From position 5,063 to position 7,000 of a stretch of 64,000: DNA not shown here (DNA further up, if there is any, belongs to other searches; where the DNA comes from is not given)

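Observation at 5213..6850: Glutaminyl-cyclase-like beta-propeller fused to a transglutaminase-like protease domain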

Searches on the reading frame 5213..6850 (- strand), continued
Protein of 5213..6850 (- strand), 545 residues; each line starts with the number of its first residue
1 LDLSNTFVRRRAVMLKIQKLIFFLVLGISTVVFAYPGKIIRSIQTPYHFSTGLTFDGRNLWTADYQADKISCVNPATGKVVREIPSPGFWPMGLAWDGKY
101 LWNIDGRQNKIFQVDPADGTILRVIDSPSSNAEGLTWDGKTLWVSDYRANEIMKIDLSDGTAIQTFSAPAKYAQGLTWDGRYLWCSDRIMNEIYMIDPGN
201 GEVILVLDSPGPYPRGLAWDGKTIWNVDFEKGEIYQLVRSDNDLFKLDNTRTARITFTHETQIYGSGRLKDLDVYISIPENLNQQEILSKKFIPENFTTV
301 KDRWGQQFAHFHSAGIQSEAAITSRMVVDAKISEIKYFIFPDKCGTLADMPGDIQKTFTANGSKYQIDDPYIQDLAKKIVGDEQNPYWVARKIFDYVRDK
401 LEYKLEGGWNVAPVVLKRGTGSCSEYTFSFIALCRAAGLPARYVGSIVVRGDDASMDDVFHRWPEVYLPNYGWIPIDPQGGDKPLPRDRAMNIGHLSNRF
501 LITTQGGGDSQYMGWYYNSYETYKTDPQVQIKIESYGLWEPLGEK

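Call 6: find_homologous_proteins(query=window:5213-6850:-)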
Query window:5213-6850:- (545 aa): 2889 proteins with E <= 0.001 among 8000 candidates; the best 120 are listed.
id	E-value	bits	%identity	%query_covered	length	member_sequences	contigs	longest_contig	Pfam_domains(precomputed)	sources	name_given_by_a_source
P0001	0.0e+0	1259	100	98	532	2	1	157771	PF05096.19,PF21959.3,PF24684.2,PF08450.19,PF01841.26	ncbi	-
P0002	2.4e-291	985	74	98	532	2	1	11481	PF21959.3,PF24684.2,PF08450.19,PF01841.26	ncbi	ncbi:MAG: transglutaminase domain-containing protein [Calditrichia bacterium]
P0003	4.5e-279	945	71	97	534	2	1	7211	PF21959.3,PF24684.2,PF08450.19,PF01841.26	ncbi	-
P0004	1.5e-273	927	72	96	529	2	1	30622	PF10282.16,PF21959.3,PF24684.2,PF08450.19,PF01841.26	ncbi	-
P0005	1.0e-270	917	69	97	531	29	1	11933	PF10282.16,PF21959.3,PF24684.2,PF08450.19,PF01841.26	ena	-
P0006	1.3e-270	917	70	97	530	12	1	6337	PF10282.16,PF21959.3,PF24684.2,PF08450.19,PF01841.26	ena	-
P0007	4.5e-270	915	71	97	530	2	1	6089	PF21959.3,PF24684.2,PF08450.19,PF01841.26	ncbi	ncbi:MAG: transglutaminase domain-containing protein [Calditrichia bacterium]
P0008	1.5e-268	910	70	96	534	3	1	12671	PF21959.3,PF24684.2,PF08450.19,PF01841.26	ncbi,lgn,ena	-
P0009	9.5e-268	908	69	96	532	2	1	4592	PF21959.3,PF24684.2,PF08450.19,PF01841.26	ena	-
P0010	3.5e-267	906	68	97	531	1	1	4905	PF21959.3,PF24684.2,PF08450.19,PF01841.26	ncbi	-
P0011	5.9e-267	905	69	95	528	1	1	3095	PF21959.3,PF24684.2,PF08450.19,PF01841.26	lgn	-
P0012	7.4e-267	905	69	97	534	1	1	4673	PF24684.2,PF08450.19,PF01841.26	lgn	-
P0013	1.1e-266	904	70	97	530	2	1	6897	PF21959.3,PF01841.26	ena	-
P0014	1.9e-266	903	70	97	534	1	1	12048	PF21959.3,PF24684.2,PF08450.19,PF01841.26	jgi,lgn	-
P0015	3.2e-265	899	68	97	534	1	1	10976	PF21959.3,PF24684.2,PF08450.19,PF01841.26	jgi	-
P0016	5.0e-265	899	69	96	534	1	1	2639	PF21959.3,PF24684.2,PF08450.19,PF01841.26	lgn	-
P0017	1.6e-263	894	69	96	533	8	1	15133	PF21959.3,PF24684.2,PF08450.19,PF01841.26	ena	-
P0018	1.9e-263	893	68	98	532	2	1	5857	PF05096.19,PF21959.3,PF13449.13,PF24684.2,PF08450.19,PF01841.26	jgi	-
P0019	2.0e-263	893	69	97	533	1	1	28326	PF21959.3,PF24684.2,PF01841.26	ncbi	ncbi:MAG: hypothetical protein Kow0042_14990 [Calditrichia bacterium]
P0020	2.6e-263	893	68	96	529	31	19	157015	PF21959.3,PF24684.2,PF08450.19,PF01841.26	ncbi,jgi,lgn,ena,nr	ncbi:MAG: transglutaminase [Ignavibacteria bacterium RIFOXYB2_FULL_35_12]|nr:MAG: transglutaminase [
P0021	1.5e-262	890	68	97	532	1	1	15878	PF21959.3,PF24684.2,PF08450.19,PF01841.26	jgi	-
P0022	2.0e-261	887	68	97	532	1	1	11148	PF21959.3,PF24684.2,PF01841.26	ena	-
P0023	4.2e-261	886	67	97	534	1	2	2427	PF13360.14,PF21959.3,PF24684.2,PF08450.19,PF01841.26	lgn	-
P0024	6.8e-261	885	68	97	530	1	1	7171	PF21959.3,PF24684.2,PF08450.19,PF01841.26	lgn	-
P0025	1.5e-260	884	67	97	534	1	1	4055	PF24684.2,PF08450.19,PF01841.26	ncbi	-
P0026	1.9e-260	884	69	94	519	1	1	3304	PF21959.3,PF24684.2,PF08450.19,PF01841.26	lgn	-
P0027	3.8e-259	879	67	97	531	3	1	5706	PF21959.3,PF24684.2,PF08450.19,PF01841.26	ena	-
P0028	1.4e-258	877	66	97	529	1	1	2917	PF21959.3,PF24684.2,PF08450.19,PF01841.26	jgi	jgi:sugar lactone lactonase YvrE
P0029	3.9e-258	876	68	96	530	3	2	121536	PF24684.2,PF01841.26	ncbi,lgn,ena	-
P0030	5.1e-258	875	67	96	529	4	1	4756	PF21959.3,PF24684.2,PF08450.19,PF01841.26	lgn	-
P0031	1.6e-257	874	68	94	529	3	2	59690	PF21959.3,PF24684.2,PF08450.19,PF01841.26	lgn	-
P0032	4.7e-257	872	66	97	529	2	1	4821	PF10282.16,PF21959.3,PF08450.19,PF01841.26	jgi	jgi:transglutaminase-like putative cysteine protease/glutamine cyclotransferase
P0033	6.8e-257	872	67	98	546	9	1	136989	PF21959.3,PF24684.2,PF08450.19,PF01841.26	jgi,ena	-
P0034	9.2e-256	868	66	97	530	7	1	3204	PF13360.14,PF21959.3,PF01841.26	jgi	jgi:hypothetical protein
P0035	9.8e-256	868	66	96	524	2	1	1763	PF21959.3,PF24684.2,PF08450.19,PF01841.26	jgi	jgi:transglutaminase-like putative cysteine protease/sugar lactone lactonase YvrE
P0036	1.3e-255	868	67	97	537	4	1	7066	PF05096.19,PF10282.16,PF21959.3,PF24684.2,PF08450.19,PF01841.26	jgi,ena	-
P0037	1.6e-255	867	68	94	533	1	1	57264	PF21959.3,PF24684.2,PF08450.19,PF01841.26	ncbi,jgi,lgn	-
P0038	1.9e-255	867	69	94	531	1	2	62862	PF21959.3,PF24684.2,PF01841.26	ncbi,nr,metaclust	ncbi:MAG: transglutaminase [Ignavibacteria bacterium RBG_13_36_8]|nr:MAG: transglutaminase [Ignaviba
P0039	7.6e-255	865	67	97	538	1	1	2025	PF21959.3,PF24684.2,PF08450.19,PF01841.26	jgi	-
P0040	1.3e-254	864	64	97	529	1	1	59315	PF21959.3,PF24684.2,PF01841.26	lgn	-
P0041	6.3e-254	862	67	96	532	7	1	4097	PF21959.3,PF24684.2,PF08450.19,PF01841.26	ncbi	-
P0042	1.3e-253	861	66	97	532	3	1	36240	PF21959.3,PF24684.2,PF01841.26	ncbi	ncbi:transglutaminase domain-containing protein [Candidatus Neomarinimicrobiota bacterium]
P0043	2.0e-253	860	67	94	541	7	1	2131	PF10282.16,PF21959.3,PF24684.2,PF08450.19,PF01841.26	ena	-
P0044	6.4e-253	859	68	94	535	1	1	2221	PF21959.3,PF24684.2,PF08450.19,PF01841.26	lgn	-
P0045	7.3e-253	858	67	94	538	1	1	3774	PF21959.3,PF24684.2,PF08450.19,PF01841.26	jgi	jgi:transglutaminase-like putative cysteine protease/sugar lactone lactonase YvrE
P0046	9.8e-253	858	65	96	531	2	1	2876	PF21959.3,PF01841.26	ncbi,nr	ncbi:MAG: transglutaminase [Calditrichaeota bacterium]|nr:transglutaminase [Calditrichota bacterium]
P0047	1.0e-252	858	65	97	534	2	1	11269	PF21959.3,PF24684.2,PF08450.19,PF01841.26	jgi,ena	-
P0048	1.8e-252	857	67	96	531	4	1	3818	PF05096.19,PF21959.3,PF08450.19,PF01841.26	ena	-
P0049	4.7e-252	856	66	97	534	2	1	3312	PF05096.19,PF21959.3,PF24684.2,PF08450.19,PF01841.26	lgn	-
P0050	5.4e-252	856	66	93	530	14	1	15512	PF21959.3,PF24684.2,PF08450.19,PF01841.26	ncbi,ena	-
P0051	1.4e-251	854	65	97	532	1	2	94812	PF21959.3,PF24684.2,PF08450.19,PF01841.26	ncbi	-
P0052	1.9e-251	854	73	87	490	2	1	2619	PF21959.3,PF24684.2,PF01841.26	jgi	jgi:transglutaminase-like putative cysteine protease/glutamine cyclotransferase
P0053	2.3e-251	853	67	94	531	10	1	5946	PF21959.3,PF24684.2,PF08450.19,PF01841.26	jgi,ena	-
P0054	1.0e-250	851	66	96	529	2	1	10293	PF21959.3,PF24684.2,PF08450.19,PF01841.26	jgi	-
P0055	1.3e-250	851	65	94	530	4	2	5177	PF24684.2,PF01841.26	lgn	-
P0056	1.5e-250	851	65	97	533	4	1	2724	PF21959.3,PF24684.2,PF01841.26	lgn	-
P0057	1.8e-250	851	65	96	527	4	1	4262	PF21959.3,PF24684.2,PF01841.26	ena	-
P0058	2.2e-250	850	65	94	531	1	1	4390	PF24684.2,PF01841.26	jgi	-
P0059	2.6e-250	850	66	98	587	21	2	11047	PF21959.3,PF24684.2,PF01841.26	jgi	jgi:hypothetical protein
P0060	3.1e-250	850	66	96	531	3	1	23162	PF21959.3,PF24684.2,PF08450.19,PF01841.26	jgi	-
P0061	3.9e-250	849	66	97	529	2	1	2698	PF21959.3,PF24684.2,PF01841.26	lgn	-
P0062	4.1e-250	849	66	95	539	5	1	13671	PF21959.3,PF24684.2,PF08450.19,PF01841.26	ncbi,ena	-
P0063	4.7e-250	849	64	99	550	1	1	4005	PF05096.19,PF21959.3,PF24684.2,PF08450.19,PF01841.26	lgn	-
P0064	6.2e-250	849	65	95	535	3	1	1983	PF21959.3,PF24684.2,PF08450.19,PF01841.26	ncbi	-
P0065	1.3e-249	848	62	99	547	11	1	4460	PF21959.3,PF24684.2,PF01841.26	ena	-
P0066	1.4e-249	848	64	97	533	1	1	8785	PF13360.14,PF21959.3,PF24684.2,PF08450.19,PF01841.26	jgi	jgi:transglutaminase-like putative cysteine protease/glutamine cyclotransferase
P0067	1.6e-249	847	67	94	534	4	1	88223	PF21959.3,PF24684.2,PF08450.19,PF01841.26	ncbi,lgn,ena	-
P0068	2.6e-249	847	64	97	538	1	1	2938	PF21959.3,PF24684.2,PF08450.19,PF01841.26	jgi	jgi:transglutaminase-like putative cysteine protease/glutamine cyclotransferase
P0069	2.8e-249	847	64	96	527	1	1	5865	PF21959.3,PF08450.19,PF01841.26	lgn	-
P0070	4.6e-249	846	65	94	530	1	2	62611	PF05096.19,PF21959.3,PF24684.2,PF08450.19,PF01841.26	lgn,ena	-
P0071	8.5e-249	845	65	97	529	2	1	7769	PF05096.19,PF21959.3,PF24684.2,PF08450.19,PF01841.26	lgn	-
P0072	1.1e-248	845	66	94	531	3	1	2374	PF21959.3,PF24684.2,PF08450.19,PF01841.26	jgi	-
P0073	1.8e-248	844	65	95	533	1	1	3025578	PF21959.3,PF24684.2,PF01841.26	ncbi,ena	-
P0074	2.5e-248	843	66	95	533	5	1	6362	PF10282.16,PF21959.3,PF24684.2,PF08450.19,PF01841.26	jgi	jgi:glutamine cyclotransferase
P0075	2.7e-248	843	65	98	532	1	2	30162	PF21959.3,PF24684.2,PF08450.19,PF01841.26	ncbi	-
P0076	3.0e-248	843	66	97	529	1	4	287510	PF21959.3,PF24684.2,PF01841.26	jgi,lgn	-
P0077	5.8e-248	842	64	97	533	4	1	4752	PF21959.3,PF24684.2,PF01841.26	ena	-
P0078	7.4e-248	842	64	96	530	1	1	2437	PF21959.3,PF24684.2,PF01841.26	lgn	-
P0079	8.5e-248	842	66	94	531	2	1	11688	PF21959.3,PF24684.2,PF08450.19,PF01841.26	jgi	-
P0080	1.2e-247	841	64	97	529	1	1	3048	PF21959.3,PF24684.2,PF08450.19,PF01841.26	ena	-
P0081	3.1e-247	840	66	94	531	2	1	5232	PF05096.19,PF10282.16,PF21959.3,PF24684.2,PF01841.26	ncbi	-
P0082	4.4e-247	839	63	96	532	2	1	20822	PF21959.3,PF24684.2,PF08450.19,PF01841.26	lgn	-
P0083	7.3e-247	839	63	96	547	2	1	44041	PF05096.19,PF10282.16,PF21959.3,PF24684.2,PF01841.26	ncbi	-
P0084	9.2e-247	838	65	98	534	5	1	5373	PF21959.3,PF24684.2,PF01841.26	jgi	jgi:glutamine cyclotransferase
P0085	1.2e-246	838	63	97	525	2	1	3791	PF21959.3,PF01841.26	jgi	jgi:hypothetical protein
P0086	1.9e-246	837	63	97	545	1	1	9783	PF21959.3,PF24684.2,PF08450.19,PF01841.26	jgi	jgi:transglutaminase-like putative cysteine protease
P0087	4.5e-246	836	63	97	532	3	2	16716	PF01841.26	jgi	jgi:hypothetical protein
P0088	9.1e-246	835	64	97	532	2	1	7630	PF21959.3,PF24684.2,PF08450.19,PF01841.26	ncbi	-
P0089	1.1e-245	835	64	97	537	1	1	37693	PF21959.3,PF03413.26,PF24684.2,PF08450.19,PF01841.26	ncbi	-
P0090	1.2e-245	835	63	97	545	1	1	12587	PF21959.3,PF24684.2,PF08450.19,PF01841.26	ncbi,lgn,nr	ncbi:MAG: hypothetical protein JW810_10550 [Sedimentisphaerales bacterium]|nr:hypothetical protein [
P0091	2.1e-245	834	65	97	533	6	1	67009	PF21959.3,PF24684.2,PF01841.26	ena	-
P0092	2.5e-245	834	64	96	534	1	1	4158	PF05096.19,PF10282.16,PF21959.3,PF13449.13,PF24684.2,PF01841.26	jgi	-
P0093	4.9e-245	833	65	94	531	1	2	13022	PF21959.3,PF24684.2,PF08450.19,PF01841.26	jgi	jgi:sugar lactone lactonase YvrE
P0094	7.0e-245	832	64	96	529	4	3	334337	PF24684.2,PF08450.19,PF01841.26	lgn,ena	-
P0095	1.4e-244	831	62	97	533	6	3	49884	PF21959.3,PF24684.2,PF01841.26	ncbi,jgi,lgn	-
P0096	2.9e-244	830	65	96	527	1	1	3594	PF21959.3,PF24684.2,PF08450.19,PF01841.26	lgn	-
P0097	3.0e-244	830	63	97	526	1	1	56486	PF21959.3,PF24684.2,PF01841.26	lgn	-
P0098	5.2e-244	829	64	97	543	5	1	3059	PF05096.19,PF21959.3,PF24684.2,PF08450.19,PF01841.26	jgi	jgi:transglutaminase-like putative cysteine protease/glutamine cyclotransferase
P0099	6.3e-244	829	63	97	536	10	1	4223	PF21959.3,PF24684.2,PF08450.19,PF01841.26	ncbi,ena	-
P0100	6.4e-244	829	64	96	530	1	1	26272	PF21959.3,PF24684.2,PF08450.19,PF01841.26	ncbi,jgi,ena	-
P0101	8.1e-244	829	65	93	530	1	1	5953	PF05096.19,PF24684.2,PF01841.26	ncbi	-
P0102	8.2e-244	829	64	97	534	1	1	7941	PF21959.3,PF24684.2,PF01841.26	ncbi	-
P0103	1.4e-243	828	64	95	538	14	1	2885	PF21959.3,PF24684.2,PF01841.26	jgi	-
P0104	1.6e-243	828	62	98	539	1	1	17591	PF21959.3,PF01841.26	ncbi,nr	ncbi:MAG: hypothetical protein JXD22_12400 [Sedimentisphaerales bacterium]|nr:hypothetical protein [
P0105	1.7e-243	828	62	97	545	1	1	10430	PF21959.3,PF24684.2,PF08450.19,PF01841.26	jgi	jgi:transglutaminase-like putative cysteine protease/sugar lactone lactonase YvrE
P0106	3.0e-243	827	65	97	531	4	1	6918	PF05096.19,PF21959.3,PF24684.2,PF01841.26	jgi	-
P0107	3.3e-243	827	62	99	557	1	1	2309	PF10282.16,PF21959.3,PF03413.26,PF24684.2,PF08450.19,PF01841.26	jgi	-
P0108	3.5e-243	826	64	95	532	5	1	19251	PF21959.3,PF24684.2,PF08450.19,PF01841.26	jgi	-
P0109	4.0e-243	826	65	94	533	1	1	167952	PF21959.3,PF24684.2,PF08450.19,PF01841.26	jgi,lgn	-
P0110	4.7e-243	826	62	98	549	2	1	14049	PF21959.3,PF24684.2,PF01841.26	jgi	-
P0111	7.6e-243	825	63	97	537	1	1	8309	PF21959.3,PF24684.2,PF01841.26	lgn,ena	-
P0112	9.3e-243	825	62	98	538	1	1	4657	PF10282.16,PF21959.3,PF24684.2,PF08450.19,PF01841.26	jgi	jgi:transglutaminase-like putative cysteine protease/glutamine cyclotransferase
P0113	1.2e-242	825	64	95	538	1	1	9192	PF21959.3,PF24684.2,PF01841.26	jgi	-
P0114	4.8e-242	823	64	94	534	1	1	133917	PF05096.19,PF21959.3,PF24684.2,PF08450.19,PF01841.26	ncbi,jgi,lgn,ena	-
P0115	1.3e-241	821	64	94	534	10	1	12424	PF21959.3,PF24684.2,PF01841.26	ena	-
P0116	3.2e-241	820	64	97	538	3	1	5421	PF05096.19,PF21959.3,PF24684.2,PF01841.26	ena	-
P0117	7.8e-241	819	64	97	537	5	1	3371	PF21959.3,PF24684.2,PF01841.26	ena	-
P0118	9.0e-241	819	61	97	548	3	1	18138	PF05096.19,PF10282.16,PF13360.14,PF21959.3,PF24684.2,PF08450.19,PF01841.26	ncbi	-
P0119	1.1e-240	818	62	97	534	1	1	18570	PF21959.3,PF24684.2,PF01841.26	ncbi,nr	ncbi:MAG: hypothetical protein JW973_05755 [Bacteroidales bacterium]|nr:hypothetical protein [Bacter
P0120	1.8e-240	818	65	94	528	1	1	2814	PF05096.19,PF21959.3,PF24684.2,PF08450.19,PF01841.26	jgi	jgi:sugar lactone lactonase YvrE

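Call 12: find_encoding_contigs(protein=P0001, flank=10000, max_places=3)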
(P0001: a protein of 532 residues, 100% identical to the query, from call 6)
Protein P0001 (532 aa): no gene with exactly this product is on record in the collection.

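Call 13: find_encoding_contigs(protein=P0020, flank=8000, max_places=4)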
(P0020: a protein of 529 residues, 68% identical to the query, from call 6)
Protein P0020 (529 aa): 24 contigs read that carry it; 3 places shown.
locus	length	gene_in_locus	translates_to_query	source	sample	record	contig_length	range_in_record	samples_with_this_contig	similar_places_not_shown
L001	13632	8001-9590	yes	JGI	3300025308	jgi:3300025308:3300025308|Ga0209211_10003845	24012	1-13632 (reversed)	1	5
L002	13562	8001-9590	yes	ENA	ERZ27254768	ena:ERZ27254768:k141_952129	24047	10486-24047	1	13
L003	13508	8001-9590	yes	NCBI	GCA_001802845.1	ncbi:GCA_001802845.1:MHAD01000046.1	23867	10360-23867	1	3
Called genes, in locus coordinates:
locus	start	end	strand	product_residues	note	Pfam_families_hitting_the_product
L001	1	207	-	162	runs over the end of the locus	PF04093:MreD (weak)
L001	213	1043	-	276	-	PF04085:MreC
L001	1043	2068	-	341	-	PF00022:Actin (weak), PF06723:MreB_Mbl, PF11104:PilM_2 (faint), PF00012:HSP70, PF14450:FtsA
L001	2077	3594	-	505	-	PF02142:MGS, PF01808:AICARFT_IMPCHas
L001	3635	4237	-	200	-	PF00551:Formyl_trans_N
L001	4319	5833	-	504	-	PF10300:Iml2-TPR_39 (weak), PF07719:TPR_2 (faint), PF13174:TPR_6 (faint), PF13432:TPR_16 (faint), PF14559:TPR_19 (faint), PF25064:ARM_TT21_5th (faint), PF13181:TPR_8 (faint)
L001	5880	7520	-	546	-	PF06418:CTP_synth_N, PF00117:GATase, PF07722:Peptidase_C26 (faint)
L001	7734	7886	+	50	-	PF17070:Thx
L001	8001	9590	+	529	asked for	PF08450:SGL (faint), PF21959:DUF6923 (faint), PF24684:Vgb_lyase, PF01841:Transglut_core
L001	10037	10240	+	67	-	-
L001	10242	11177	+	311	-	PF01972:SDH_protease, PF25145:NfeD1b_N (weak)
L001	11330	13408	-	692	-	-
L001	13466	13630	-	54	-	?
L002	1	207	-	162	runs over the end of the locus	PF04093:MreD (weak)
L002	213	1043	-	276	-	PF04085:MreC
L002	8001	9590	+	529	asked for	PF08450:SGL (faint), PF21959:DUF6923 (faint), PF24684:Vgb_lyase, PF01841:Transglut_core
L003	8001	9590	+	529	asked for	PF08450:SGL (faint), PF21959:DUF6923 (faint), PF24684:Vgb_lyase, PF01841:Transglut_core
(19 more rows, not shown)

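Call 14: find_encoding_contigs(protein=P0073, flank=8000, max_places=2)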
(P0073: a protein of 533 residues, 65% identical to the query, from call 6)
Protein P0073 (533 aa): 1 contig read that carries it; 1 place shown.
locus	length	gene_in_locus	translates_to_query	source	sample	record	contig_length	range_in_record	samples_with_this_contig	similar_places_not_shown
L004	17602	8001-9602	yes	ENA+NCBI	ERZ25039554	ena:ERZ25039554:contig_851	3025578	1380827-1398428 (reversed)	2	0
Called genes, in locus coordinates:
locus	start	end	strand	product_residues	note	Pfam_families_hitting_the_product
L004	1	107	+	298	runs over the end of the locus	PF02219:MTHFR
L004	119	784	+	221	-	PF02607:B12-binding_2, PF02310:B12-binding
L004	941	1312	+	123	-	PF16231:DUF4890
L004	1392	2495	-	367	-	PF14607:GxDLY, PF14606:Lipase_GDSL_3, PF13472:Lipase_GDSL_2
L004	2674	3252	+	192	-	PF07638:Sigma70_ECF (faint), PF04542:Sigma70_r2, PF08281:Sigma70_r4_2, PF04545:Sigma70_r4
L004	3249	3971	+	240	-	-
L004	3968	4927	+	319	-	-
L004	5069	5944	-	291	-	-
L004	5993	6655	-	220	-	PF08843:AbiEii (weak)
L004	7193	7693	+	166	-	-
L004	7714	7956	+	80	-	-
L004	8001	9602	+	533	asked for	PF21959:DUF6923 (faint), PF24684:Vgb_lyase (weak), PF01841:Transglut_core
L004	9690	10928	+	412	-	PF00266:Aminotran_5, PF01053:Cys_Met_Meta_PP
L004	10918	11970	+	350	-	PF00251:Glyco_hydro_32N (faint), PF04616:Glyco_hydro_43 (faint), PF04041:Glyco_hydro_130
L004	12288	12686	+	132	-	PF13473:Cupredoxin_1, PF00127:Copper-bind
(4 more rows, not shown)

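Call 15: find_encoding_contigs(protein=P0090, flank=8000, max_places=2)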
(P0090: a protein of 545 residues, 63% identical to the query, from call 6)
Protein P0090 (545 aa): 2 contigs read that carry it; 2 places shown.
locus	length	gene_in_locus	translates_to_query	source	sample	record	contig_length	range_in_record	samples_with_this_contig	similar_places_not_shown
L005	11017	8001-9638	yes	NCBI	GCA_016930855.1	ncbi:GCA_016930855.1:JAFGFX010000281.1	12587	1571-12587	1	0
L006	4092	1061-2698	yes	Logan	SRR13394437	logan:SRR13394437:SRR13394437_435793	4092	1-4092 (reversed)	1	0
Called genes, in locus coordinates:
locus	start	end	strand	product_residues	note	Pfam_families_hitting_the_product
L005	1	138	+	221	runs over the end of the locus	PF01895:PhoU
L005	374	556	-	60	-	PF22811:Zn_ribbon_NrdR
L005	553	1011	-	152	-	-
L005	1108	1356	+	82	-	-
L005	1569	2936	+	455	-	PF00589:Phage_integrase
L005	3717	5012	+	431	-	PF22842:Pel9A-like_beta_helix (weak), PF13229:Beta_helix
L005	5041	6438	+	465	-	-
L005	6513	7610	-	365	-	PF00155:Aminotran_1_2, PF01212:Beta_elim_lyase (faint)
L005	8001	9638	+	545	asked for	PF08450:SGL (faint), PF21959:DUF6923 (faint), PF24684:Vgb_lyase, PF01841:Transglut_core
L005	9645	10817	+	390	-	PF05684:DUF819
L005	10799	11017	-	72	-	?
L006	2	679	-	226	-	?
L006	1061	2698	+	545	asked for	PF08450:SGL (faint), PF21959:DUF6923 (faint), PF24684:Vgb_lyase, PF01841:Transglut_core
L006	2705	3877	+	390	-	PF05684:DUF819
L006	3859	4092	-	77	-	?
